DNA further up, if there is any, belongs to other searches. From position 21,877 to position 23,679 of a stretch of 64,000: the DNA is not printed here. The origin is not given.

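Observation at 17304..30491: Two tandem fasciclin-SusC-SusD modules forming a PUL-like operon with no recognisable CAZyme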

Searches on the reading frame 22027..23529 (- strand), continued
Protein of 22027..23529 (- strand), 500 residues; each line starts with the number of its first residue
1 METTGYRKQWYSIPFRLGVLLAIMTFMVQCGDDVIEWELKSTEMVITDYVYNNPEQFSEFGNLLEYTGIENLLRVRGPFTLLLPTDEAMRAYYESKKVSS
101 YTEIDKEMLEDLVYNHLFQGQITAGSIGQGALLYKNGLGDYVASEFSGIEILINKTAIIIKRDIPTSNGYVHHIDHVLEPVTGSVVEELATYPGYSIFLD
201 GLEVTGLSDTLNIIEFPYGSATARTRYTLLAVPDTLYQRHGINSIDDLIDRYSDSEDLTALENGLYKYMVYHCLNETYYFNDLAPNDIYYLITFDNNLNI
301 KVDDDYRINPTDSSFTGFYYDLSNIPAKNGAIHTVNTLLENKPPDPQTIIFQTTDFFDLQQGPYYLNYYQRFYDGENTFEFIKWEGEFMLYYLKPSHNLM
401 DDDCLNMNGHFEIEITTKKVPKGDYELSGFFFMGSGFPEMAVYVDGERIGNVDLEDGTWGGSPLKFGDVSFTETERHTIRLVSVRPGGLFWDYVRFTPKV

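Call 37: find_homologous_proteins(query=window:22027-23529:-, max_evalue=0.00001)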
Query window:22027-23529:- (500 aa): 416 proteins with E <= 0.00001 among 7042 candidates; the best 120 are listed.
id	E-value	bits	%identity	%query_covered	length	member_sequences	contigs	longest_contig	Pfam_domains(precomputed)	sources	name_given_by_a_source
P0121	0.0e+0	1132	97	100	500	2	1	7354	PF02469.28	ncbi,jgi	jgi:uncharacterized surface protein with fasciclin (FAS1) repeats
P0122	0.0e+0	1012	85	100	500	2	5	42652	PF02469.28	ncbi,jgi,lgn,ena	-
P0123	2.8e-207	708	63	94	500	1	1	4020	PF02469.28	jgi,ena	jgi:uncharacterized surface protein with fasciclin (FAS1) repeats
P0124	1.5e-206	705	63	97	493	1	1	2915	PF02469.28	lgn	-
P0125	1.3e-204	699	65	96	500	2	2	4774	PF02469.28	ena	-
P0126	6.1e-204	697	61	100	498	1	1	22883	PF02469.28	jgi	jgi:uncharacterized surface protein with fasciclin (FAS1) repeats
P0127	5.0e-201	687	61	100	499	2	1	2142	PF02469.28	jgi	-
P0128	6.7e-199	680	62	97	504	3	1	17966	PF02469.28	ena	-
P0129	3.7e-198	678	60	100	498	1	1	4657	PF02469.28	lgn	-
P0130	2.5e-197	675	61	100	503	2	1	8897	PF02469.28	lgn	-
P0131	4.8e-196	671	62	97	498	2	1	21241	PF02469.28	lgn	-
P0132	7.7e-194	663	58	98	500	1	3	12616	PF02469.28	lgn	-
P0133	1.5e-193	662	60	98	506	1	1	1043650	PF02469.28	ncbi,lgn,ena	-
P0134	5.2e-192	657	60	96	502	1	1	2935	PF02469.28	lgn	-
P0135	3.6e-191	654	60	94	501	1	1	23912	PF02469.28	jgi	jgi:uncharacterized surface protein with fasciclin (FAS1) repeats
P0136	2.2e-189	649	58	98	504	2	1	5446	PF02469.28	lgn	-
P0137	2.1e-187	642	61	97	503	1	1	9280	PF02469.28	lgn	-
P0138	3.1e-187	641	60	97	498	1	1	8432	PF02469.28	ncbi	-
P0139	2.6e-185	635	58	95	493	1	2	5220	PF02469.28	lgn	-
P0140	4.4e-185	634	57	96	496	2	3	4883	PF02469.28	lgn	-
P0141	3.8e-182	625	59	97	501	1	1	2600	PF02469.28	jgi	jgi:uncharacterized surface protein with fasciclin (FAS1) repeats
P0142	2.5e-179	615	56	99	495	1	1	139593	PF02469.28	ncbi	-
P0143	3.6e-178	612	56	96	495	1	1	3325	PF02469.28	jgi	-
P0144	1.7e-176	606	54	99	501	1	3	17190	PF02469.28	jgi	jgi:uncharacterized surface protein with fasciclin (FAS1) repeats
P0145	2.1e-172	593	54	96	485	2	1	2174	PF02469.28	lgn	-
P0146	1.4e-170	587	54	96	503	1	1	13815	PF02469.28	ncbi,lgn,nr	ncbi:MAG: fasciclin domain-containing protein [Bacteroidales bacterium]|nr:fasciclin domain-containi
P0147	3.9e-168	578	54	96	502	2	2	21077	PF02469.28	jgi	jgi:uncharacterized surface protein with fasciclin (FAS1) repeats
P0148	2.4e-166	573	53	97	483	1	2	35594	PF02469.28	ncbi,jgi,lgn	-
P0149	5.9e-166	571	54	96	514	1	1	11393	PF02469.28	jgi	-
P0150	4.9e-163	562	53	97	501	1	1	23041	PF02469.28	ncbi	ncbi:fasciclin domain-containing protein [Bacteroidota bacterium]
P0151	1.3e-161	557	52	98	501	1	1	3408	PF02469.28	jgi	jgi:uncharacterized surface protein with fasciclin (FAS1) repeats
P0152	5.6e-161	555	52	97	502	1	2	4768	PF02469.28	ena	-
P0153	2.2e-160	553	55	94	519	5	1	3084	PF02469.28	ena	-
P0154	3.9e-159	549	50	100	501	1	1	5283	PF02469.28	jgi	-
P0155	9.4e-158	544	52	98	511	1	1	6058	PF02469.28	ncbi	-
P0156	1.5e-150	520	58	79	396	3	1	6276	PF02469.28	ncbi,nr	ncbi:MAG: fasciclin domain-containing protein, partial [Bacteroidales bacterium]|nr:fasciclin domain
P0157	1.9e-150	520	50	97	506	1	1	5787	PF02469.28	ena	-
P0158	2.8e-150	520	51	97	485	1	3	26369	PF02469.28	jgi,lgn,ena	jgi:uncharacterized surface protein with fasciclin (FAS1) repeats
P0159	3.1e-149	516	50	96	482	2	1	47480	PF02469.28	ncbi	ncbi:MAG: fasciclin domain-containing protein [Bacteroidota bacterium]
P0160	1.2e-148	514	49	94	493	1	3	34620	PF02469.28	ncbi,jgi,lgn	-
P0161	1.6e-147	510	50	94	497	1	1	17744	PF02469.28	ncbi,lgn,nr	ncbi:MAG: fasciclin domain-containing protein [Prolixibacteraceae bacterium]|nr:fasciclin domain-con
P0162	3.1e-147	510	49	98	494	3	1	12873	PF02469.28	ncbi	ncbi:MAG: fasciclin domain-containing protein [Bacteroidales bacterium]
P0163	6.2e-146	505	48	96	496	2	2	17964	PF02469.28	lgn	-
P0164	8.4e-146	505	49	96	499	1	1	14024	PF02469.28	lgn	-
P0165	1.5e-145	504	47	98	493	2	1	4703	PF02469.28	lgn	-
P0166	1.7e-145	504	47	97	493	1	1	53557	PF02469.28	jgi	-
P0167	2.5e-145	503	49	94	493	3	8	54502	PF02469.28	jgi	jgi:uncharacterized surface protein with fasciclin (FAS1) repeats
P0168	2.6e-145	503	49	94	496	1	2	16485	PF02469.28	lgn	-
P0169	4.1e-145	503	49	95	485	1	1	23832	PF02469.28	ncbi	ncbi:MAG: fasciclin domain-containing protein [Bacteroidota bacterium]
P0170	5.1e-145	502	49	95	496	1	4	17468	PF02469.28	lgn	-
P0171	1.3e-144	501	48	96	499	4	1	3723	PF02469.28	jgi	jgi:uncharacterized surface protein with fasciclin (FAS1) repeats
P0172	1.6e-144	501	48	96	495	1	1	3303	PF02469.28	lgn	-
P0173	1.7e-144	501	48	97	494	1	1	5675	PF02469.28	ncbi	-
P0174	1.9e-144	500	49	94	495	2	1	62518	PF02469.28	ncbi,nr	ncbi:MAG: fasciclin domain-containing protein [Bacteroidales bacterium]|nr:fasciclin domain-containi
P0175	2.3e-144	500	49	94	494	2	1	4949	PF02469.28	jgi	jgi:uncharacterized surface protein with fasciclin (FAS1) repeats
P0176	2.8e-144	500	48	97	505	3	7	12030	PF02469.28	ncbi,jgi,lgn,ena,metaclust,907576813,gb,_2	metaclust:\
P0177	3.2e-144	500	48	96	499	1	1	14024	PF02469.28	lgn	-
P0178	5.4e-144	499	48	95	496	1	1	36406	PF02469.28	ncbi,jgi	-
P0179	6.9e-144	498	49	96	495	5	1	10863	PF02469.28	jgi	jgi:uncharacterized surface protein with fasciclin (FAS1) repeats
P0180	1.0e-143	498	48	96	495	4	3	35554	PF02469.28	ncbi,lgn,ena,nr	ncbi:MAG: fasciclin domain-containing protein [Bacteroidales bacterium]|nr:fasciclin domain-containi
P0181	1.4e-143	498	48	96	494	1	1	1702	PF02469.28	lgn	-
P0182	1.5e-143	497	49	95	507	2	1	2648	PF02469.28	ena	-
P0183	2.4e-143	497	48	97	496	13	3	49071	PF02469.28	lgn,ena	-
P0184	2.5e-143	497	48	96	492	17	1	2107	PF02469.28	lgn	-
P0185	6.1e-143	495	47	94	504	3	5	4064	PF02469.28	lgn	-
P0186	6.5e-143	495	48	96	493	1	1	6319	PF02469.28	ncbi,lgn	-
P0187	9.3e-143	495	47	97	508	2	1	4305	PF02469.28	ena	-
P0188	9.9e-143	495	52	93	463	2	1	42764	PF02469.28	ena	-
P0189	1.4e-142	494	51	92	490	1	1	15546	PF02469.28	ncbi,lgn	-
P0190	1.7e-142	494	48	94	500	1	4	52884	PF02469.28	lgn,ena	-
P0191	2.0e-142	494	48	96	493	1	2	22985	PF02469.28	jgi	jgi:uncharacterized surface protein with fasciclin (FAS1) repeats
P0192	2.3e-142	493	47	96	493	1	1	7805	PF02469.28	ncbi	-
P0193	3.2e-142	493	48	97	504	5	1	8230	PF02469.28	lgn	-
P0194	4.4e-142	493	47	96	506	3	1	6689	PF02469.28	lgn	-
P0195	5.5e-142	492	47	97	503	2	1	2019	PF02469.28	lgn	-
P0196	1.1e-141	491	46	100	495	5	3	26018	PF02469.28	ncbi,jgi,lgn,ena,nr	ncbi:MAG TPA: hypothetical protein ENO05_01215 [Bacteroides sp.]|nr:hypothetical protein [Bacteroide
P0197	1.8e-141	491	47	95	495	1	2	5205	PF02469.28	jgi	-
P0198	2.9e-141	490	48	94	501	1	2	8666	PF02469.28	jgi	-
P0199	3.0e-141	490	50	94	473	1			PF02469.28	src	-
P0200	4.4e-141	489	46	98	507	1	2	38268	PF02469.28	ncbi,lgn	-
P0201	6.6e-141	489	48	96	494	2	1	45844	PF02469.28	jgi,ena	-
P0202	7.8e-141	488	49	94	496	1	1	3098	PF02469.28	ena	-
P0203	1.3e-140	488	47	98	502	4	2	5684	PF02469.28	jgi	jgi:uncharacterized surface protein with fasciclin (FAS1) repeats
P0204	1.4e-140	488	48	96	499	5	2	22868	PF02469.28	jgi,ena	-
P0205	2.5e-140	487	48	95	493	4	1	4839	PF02469.28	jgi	jgi:uncharacterized surface protein with fasciclin (FAS1) repeats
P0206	2.6e-140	487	50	92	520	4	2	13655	PF02469.28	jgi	jgi:uncharacterized surface protein with fasciclin (FAS1) repeats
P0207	4.1e-140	486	47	98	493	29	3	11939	PF02469.28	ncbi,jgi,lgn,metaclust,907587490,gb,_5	metaclust:\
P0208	4.9e-140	486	48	96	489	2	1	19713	PF02469.28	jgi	-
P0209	9.7e-140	485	46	98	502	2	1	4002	PF02469.28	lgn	-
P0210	1.1e-139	485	46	98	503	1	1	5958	PF02469.28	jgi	jgi:uncharacterized surface protein with fasciclin (FAS1) repeats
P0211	1.3e-139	484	49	94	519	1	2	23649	PF02469.28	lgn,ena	-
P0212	1.5e-139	484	51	92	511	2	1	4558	PF02469.28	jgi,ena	-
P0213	1.7e-139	484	48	96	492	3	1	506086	PF02469.28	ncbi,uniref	ncbi:fasciclin domain-containing protein [Saccharicrinis sp. FJH62]|uniref:fasciclin domain-containi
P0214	2.1e-139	484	47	94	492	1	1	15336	PF02469.28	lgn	-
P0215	2.3e-139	484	49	95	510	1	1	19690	PF02469.28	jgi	jgi:uncharacterized surface protein with fasciclin (FAS1) repeats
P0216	2.5e-139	483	47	96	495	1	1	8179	PF02469.28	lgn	-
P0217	4.9e-139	482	48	97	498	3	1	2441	PF02469.28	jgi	jgi:uncharacterized surface protein with fasciclin (FAS1) repeats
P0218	5.7e-139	482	47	97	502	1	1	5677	PF02469.28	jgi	jgi:uncharacterized surface protein with fasciclin (FAS1) repeats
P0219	6.0e-139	482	49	96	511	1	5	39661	PF02469.28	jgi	jgi:uncharacterized surface protein with fasciclin (FAS1) repeats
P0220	6.2e-139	482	47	96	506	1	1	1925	PF02469.28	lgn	-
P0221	9.0e-139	482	47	95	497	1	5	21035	PF02469.28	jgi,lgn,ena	-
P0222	1.2e-138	481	45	98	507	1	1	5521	PF02469.28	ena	-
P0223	1.4e-138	481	46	96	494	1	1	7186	PF02469.28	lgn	-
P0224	1.5e-138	481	45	98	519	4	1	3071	PF02469.28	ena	-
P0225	1.5e-138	481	45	96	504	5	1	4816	PF02469.28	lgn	-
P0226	1.7e-138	481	47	94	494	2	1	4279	PF02469.28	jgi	jgi:uncharacterized surface protein with fasciclin (FAS1) repeats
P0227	2.3e-138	480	47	96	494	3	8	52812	PF02469.28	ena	-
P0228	2.4e-138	480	46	100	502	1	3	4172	PF02469.28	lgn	-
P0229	2.7e-138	480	46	98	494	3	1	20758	PF02469.28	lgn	-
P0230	3.1e-138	480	47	98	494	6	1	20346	PF02469.28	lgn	-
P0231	3.3e-138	480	47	94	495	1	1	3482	PF02469.28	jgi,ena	-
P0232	3.5e-138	480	46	97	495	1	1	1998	PF02469.28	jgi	jgi:uncharacterized surface protein with fasciclin (FAS1) repeats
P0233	5.9e-138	479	48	96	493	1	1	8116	PF02469.28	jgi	jgi:uncharacterized surface protein with fasciclin (FAS1) repeats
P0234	6.1e-138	479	47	99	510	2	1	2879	PF02469.28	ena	-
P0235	6.9e-138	479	46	98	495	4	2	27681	PF02469.28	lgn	-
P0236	6.9e-138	479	46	94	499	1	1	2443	PF02469.28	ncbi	-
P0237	8.8e-138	478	46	97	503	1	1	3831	PF02469.28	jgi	jgi:uncharacterized surface protein with fasciclin (FAS1) repeats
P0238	1.0e-137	478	46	98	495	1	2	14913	PF02469.28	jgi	jgi:uncharacterized surface protein with fasciclin (FAS1) repeats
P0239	1.2e-137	478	46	98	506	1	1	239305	PF02469.28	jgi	jgi:uncharacterized surface protein with fasciclin (FAS1) repeats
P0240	1.4e-137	478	47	94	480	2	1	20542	PF02469.28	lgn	-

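Call 42: find_encoding_contigs(protein=P0213, flank=10000, max_places=2)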
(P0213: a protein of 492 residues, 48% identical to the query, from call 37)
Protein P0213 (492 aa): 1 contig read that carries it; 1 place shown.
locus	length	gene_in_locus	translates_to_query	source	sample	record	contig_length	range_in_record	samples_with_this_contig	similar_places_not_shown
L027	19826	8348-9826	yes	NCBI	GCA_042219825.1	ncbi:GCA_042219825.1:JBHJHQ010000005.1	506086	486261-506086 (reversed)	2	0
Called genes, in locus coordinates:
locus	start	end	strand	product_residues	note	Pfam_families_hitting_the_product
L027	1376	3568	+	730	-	PF02469:Fasciclin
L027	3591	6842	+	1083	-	PF13620:CarboxypepD_reg, PF13715:CarbopepD_reg_2, PF07715:Plug, PF00593:TonB_dep_Rec_b-barrel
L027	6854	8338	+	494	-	PF14322:SusD-like_3, PF07980:SusD_RagB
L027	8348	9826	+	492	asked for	PF02469:Fasciclin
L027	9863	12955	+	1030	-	PF13715:CarbopepD_reg_2, PF07715:Plug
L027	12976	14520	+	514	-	PF07980:SusD_RagB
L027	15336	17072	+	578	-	PF06452:CBM9_1, PF02368:Big_2, PF18962:Por_Secre_tail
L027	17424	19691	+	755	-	PF00933:Glyco_hydro_3, PF01915:Glyco_hydro_3_C, PF14310:Fn3-like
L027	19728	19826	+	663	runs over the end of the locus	PF00150:Cellulase, PF03422:CBM_6, PF18099:CBM_35_2 (weak), PF18962:Por_Secre_tail (weak)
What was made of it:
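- Saccharicrinis sp. FJH62 has cassette -> CBM9/T9SS -> GH3 -> GH5-CBM6-CBM35-T9SS (call 42).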

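Call 44: find_related_loci(query=A2, collection=metagenome_contigs, flank=10000)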
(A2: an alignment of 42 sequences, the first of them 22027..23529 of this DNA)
Query A2 (500 aa) in metagenome_contigs; peptide patterns used: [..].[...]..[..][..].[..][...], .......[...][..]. (x = any residue, [..] = any of these).
180 stretches matched a pattern; 129 encode a relative of the query (tblastn E <= 1e-3); the best 80 are kept; 80 distinct loci.
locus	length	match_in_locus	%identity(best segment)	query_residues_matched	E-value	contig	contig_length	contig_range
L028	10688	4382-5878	85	1-499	0e+0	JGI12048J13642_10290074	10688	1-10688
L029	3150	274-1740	62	15-498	0e+0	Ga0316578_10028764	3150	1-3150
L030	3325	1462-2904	56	18-498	0e+0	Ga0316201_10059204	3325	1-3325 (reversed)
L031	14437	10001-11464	54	15-498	7e-170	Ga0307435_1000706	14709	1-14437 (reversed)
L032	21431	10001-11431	54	30-499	5e-161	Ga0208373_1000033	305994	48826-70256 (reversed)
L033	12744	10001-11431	54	30-499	5e-161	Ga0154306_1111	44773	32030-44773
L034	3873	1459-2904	51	16-499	4e-158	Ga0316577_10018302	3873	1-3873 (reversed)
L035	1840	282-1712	49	20-498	1e-157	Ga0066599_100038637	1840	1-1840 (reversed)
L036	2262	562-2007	48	18-498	1e-154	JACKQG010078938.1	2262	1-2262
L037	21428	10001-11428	48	19-498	4e-144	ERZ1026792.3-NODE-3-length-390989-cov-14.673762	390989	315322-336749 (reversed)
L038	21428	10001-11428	48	19-498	4e-144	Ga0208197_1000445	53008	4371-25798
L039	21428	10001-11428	48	19-498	4e-144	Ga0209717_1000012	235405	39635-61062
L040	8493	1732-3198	48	15-498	6e-144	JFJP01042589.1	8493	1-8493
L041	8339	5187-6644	47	16-498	8e-144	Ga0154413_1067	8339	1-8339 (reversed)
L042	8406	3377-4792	48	26-499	9e-144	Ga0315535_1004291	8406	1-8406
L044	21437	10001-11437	48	19-498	3e-143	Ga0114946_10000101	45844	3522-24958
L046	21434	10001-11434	46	19-498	6e-143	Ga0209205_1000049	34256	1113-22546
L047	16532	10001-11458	46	11-498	2e-142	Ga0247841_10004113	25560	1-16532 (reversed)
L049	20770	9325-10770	48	18-498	3e-142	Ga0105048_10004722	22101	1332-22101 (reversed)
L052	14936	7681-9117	48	23-498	5e-140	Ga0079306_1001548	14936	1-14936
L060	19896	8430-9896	45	7-498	3e-138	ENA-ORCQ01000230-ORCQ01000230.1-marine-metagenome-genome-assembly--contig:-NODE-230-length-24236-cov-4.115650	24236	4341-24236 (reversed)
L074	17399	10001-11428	46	30-498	1e-134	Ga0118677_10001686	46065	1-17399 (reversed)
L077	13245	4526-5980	47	19-498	5e-133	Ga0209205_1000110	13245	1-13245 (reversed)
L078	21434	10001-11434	45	20-498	1e-132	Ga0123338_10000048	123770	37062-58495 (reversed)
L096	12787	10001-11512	43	8-498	1e-125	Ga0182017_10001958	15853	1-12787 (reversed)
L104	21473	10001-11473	43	16-498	4e-124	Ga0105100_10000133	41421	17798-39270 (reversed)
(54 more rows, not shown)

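Call 48: predict_structure(alignment_id=A2)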
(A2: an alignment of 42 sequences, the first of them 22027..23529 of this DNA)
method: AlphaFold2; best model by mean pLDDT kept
length: 500 residues; sequences in the alignment: 42
mean_pLDDT: 86.6   pTM: 0.77
mean pLDDT of the five models: 86.6, 85.7, 85.0, 84.8, 84.0
residues with pLDDT >= 90: 266; 70-90: 184; 50-70: 45; < 50: 5
segments of 3 or more residues with pLDDT < 50: 1-5
pLDDT, mean of each block of 10 residues (from residue 1): 47 77 74 67 88 95 94 84 97 95 94 94 88 89 87 93 93 96 96 96 96 84 87 96 97 93 93 92 81 80 63 70 93 89 78 78 77 82 91 84 89 91 91 72 95 79 90 92 90 90
secondary structure, 60 per line:
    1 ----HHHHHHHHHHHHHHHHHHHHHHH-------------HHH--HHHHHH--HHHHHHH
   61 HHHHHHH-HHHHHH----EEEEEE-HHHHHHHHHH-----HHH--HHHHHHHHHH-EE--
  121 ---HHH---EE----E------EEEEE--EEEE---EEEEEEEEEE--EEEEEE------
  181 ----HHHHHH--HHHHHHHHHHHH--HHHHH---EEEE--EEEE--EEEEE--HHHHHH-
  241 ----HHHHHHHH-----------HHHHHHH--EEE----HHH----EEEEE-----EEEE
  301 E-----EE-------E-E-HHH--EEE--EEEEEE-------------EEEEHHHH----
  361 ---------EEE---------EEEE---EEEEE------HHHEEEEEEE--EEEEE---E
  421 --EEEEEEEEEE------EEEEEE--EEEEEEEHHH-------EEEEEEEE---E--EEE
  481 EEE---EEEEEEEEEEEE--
elements in order: H5-27 H46-51 H54-67 H69-74 E79-84 H86-95 H106-115 E143-147 E150-153 E157-166 E169-174 H185-190 H193-204 H207-211 E215-218 E221-224 E227-231 H234-239 H245-252 H264-270 E273-275 E287-291 E297-301 E325-327 E330-335 E349-352 H353-356 E370-372 E382-385 E389-393 E403-409 E412-416 E423-432 E439-444 E447-453 E464-471 E478-483 E487-498
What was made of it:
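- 22027..23529 (-): FAS500: lipoprotein with two FAS1 domains (about 40-340) and a C-terminal CBM6/35-like beta-sandwich (about 345-500). AF2 pLDDT 86.6 (call 48).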
